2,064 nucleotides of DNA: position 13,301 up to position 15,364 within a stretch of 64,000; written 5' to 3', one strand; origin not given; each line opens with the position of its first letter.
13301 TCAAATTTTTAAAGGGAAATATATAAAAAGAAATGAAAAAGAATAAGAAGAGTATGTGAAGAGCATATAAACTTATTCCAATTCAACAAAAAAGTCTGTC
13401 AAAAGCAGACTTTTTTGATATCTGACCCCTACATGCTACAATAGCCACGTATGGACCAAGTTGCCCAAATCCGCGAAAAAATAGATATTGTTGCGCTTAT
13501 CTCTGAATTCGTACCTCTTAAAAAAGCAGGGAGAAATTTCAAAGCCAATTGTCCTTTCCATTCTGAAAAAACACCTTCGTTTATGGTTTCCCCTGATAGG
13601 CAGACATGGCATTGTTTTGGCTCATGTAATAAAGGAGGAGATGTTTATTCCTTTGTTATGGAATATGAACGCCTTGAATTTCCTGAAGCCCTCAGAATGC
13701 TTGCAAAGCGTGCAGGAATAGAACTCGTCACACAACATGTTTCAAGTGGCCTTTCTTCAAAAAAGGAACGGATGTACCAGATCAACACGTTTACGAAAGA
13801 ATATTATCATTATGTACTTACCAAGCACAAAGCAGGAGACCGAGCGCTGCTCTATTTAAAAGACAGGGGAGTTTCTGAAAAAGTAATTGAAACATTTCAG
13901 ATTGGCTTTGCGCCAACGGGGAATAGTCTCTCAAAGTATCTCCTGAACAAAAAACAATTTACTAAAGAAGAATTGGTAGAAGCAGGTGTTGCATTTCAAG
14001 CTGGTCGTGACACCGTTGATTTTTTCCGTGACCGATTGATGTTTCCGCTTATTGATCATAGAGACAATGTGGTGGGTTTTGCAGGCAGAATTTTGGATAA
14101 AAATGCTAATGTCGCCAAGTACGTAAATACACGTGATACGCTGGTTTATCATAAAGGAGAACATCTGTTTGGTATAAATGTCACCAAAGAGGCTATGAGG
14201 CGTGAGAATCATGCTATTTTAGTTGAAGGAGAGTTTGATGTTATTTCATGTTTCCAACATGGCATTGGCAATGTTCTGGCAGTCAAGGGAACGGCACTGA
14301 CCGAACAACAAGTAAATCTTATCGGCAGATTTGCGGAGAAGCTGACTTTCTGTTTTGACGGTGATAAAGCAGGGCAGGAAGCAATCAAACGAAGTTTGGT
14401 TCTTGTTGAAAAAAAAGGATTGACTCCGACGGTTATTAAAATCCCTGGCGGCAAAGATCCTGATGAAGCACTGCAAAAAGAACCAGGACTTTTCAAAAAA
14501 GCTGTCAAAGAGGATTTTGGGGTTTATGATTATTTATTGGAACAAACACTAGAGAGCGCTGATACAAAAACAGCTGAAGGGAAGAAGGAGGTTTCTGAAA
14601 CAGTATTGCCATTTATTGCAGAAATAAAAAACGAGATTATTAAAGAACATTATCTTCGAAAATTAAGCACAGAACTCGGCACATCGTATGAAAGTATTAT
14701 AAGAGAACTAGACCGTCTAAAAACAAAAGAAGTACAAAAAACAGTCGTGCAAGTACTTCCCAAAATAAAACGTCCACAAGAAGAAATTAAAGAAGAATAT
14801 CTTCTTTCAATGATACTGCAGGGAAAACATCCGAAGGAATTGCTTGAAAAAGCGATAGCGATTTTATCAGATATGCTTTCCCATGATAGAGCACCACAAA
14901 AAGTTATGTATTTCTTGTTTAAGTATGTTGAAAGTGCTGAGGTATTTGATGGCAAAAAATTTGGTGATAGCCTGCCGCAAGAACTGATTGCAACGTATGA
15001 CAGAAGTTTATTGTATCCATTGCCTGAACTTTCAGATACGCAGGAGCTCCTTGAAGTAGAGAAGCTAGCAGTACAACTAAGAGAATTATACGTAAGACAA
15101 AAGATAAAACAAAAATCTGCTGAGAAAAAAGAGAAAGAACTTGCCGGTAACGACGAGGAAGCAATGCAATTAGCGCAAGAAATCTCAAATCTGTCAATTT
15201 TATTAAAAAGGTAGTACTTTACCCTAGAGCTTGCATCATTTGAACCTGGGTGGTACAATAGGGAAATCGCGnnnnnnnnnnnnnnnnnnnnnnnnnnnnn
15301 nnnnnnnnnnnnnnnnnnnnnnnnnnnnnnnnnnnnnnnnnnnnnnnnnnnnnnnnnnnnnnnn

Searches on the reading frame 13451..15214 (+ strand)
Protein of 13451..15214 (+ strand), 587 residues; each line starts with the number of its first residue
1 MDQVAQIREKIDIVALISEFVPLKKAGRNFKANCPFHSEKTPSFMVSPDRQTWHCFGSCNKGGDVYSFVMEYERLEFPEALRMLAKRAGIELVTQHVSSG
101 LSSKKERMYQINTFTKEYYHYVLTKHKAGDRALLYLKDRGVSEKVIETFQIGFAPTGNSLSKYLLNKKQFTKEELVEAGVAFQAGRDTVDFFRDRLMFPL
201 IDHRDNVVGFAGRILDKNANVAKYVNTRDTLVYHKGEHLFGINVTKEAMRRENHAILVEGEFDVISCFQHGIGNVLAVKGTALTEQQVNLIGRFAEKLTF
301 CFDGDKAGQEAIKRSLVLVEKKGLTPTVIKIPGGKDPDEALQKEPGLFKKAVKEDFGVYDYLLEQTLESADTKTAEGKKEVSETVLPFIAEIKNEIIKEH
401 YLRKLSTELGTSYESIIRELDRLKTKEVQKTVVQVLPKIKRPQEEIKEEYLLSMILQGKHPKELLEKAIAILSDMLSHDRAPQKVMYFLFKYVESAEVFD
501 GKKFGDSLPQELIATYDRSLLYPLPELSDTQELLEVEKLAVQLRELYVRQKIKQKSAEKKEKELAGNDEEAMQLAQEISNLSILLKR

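Call 52: search_protein_families(library=pfam, proteins=[window:13451-15214:+], max_evalue=0.00001)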
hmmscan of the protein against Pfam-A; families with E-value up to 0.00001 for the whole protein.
window:13451-15214:+ (587 aa): 6 families
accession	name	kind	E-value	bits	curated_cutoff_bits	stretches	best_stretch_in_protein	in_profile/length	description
PF08275.17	DNAG_N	-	1.7e-35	122.3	26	1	119-244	2-126/128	DNA primase catalytic core, N-terminal domain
PF01807.25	Zn_ribbon_DnaG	-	2.6e-33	114.2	24.9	1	3-94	5-95/98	CHC2 zinc finger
PF13155.12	Toprim_2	-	9.7e-23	80.8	22.1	1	256-341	1-88/88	Toprim-like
PF13662.12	Toprim_4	-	2.7e-14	53.6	25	1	254-329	2-84/85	Toprim domain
PF10410.14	DnaB_bind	-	8.4e-13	48.8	20.6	1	360-412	2-54/56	DnaB-helicase binding domain of primase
PF01751.28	Toprim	-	2.3e-09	37.8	23.1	1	255-316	2-77/96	Toprim domain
